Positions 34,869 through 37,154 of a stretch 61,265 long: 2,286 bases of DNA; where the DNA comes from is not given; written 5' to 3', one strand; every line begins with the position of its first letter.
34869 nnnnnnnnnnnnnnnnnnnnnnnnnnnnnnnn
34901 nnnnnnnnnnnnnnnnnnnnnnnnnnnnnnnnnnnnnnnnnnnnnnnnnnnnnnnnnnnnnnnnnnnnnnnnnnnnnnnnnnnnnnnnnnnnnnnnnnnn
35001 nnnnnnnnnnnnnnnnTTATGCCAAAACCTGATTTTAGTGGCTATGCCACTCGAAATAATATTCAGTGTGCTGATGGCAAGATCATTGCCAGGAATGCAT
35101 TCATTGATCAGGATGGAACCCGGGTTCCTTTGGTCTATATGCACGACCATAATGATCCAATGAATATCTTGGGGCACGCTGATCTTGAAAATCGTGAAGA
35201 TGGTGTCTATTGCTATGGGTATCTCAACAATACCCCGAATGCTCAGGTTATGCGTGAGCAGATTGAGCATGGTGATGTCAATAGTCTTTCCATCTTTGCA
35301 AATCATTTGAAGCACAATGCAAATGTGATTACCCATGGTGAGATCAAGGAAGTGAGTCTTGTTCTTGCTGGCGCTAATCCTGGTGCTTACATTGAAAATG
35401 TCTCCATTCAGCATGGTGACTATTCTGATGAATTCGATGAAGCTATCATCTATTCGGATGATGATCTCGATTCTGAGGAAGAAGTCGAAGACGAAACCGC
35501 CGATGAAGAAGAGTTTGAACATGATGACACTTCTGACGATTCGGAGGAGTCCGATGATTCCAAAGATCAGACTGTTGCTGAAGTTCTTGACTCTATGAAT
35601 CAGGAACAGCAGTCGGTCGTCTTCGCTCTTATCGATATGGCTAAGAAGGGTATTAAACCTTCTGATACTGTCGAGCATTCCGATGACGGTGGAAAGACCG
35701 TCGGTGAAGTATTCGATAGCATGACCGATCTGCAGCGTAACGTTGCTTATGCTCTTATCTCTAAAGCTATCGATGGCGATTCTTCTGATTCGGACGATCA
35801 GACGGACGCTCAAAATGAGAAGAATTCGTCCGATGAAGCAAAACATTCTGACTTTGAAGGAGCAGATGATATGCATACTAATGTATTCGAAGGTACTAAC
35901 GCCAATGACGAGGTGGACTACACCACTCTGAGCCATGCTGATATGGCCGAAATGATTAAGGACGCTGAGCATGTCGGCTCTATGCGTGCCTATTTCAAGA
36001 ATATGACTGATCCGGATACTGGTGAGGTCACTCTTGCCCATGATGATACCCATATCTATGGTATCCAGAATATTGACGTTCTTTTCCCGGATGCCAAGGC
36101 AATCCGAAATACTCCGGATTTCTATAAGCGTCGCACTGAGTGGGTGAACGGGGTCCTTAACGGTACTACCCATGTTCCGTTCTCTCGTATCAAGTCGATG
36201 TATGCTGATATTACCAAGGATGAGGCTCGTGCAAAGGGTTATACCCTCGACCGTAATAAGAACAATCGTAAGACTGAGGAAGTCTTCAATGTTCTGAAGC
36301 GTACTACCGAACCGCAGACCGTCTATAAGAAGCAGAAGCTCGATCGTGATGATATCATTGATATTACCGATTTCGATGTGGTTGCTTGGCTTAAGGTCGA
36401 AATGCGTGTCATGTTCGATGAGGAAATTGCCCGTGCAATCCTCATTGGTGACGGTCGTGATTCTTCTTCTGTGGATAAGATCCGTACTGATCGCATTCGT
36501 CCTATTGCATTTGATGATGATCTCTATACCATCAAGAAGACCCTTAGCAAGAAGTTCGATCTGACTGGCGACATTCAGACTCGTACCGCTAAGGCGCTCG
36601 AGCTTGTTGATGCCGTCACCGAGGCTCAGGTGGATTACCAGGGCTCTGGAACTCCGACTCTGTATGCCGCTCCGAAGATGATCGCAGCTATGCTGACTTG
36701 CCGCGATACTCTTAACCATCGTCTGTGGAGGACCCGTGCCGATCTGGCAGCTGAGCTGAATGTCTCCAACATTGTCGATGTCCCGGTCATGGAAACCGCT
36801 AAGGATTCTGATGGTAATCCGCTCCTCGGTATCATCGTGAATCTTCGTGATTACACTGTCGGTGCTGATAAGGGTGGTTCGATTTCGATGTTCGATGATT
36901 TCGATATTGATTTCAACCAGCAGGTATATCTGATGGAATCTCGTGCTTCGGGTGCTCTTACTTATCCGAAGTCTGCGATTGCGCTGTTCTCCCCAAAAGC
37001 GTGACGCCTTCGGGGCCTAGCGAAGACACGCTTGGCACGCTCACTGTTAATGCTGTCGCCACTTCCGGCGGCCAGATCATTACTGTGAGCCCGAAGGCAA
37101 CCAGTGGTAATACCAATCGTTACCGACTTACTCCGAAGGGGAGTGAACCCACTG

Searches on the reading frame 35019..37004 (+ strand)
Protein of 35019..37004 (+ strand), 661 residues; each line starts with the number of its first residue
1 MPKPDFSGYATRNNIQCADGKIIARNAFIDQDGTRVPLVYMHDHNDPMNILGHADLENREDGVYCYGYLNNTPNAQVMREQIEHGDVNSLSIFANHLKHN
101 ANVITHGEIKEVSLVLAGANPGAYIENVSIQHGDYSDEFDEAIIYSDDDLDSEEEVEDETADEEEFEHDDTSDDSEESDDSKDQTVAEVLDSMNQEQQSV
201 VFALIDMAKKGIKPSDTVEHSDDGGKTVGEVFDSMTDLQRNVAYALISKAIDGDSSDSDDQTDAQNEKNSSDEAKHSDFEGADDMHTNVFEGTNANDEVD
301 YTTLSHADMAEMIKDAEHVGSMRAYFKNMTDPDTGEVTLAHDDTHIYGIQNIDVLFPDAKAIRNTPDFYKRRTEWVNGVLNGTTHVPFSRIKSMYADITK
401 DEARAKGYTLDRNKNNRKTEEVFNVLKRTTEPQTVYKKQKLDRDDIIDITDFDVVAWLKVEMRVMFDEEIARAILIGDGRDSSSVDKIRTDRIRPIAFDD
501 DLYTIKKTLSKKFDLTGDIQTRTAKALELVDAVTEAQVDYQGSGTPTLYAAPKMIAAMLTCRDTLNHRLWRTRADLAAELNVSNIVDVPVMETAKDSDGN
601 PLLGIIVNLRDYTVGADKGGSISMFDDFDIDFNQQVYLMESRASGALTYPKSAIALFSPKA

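Call 76: search_protein_families(library=phrogs, proteins=[window:35019-37004:+], max_evalue=0.00001)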
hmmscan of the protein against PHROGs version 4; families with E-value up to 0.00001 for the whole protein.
window:35019-37004:+ (661 aa): 2 families
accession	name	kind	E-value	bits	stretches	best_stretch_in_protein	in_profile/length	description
phrog_3270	-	head and packaging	2e-207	691.5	2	216-656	168-564/603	head maturation protease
phrog_3244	-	head and packaging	4.4e-08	34.2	1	25-221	60-267/326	head maturation protease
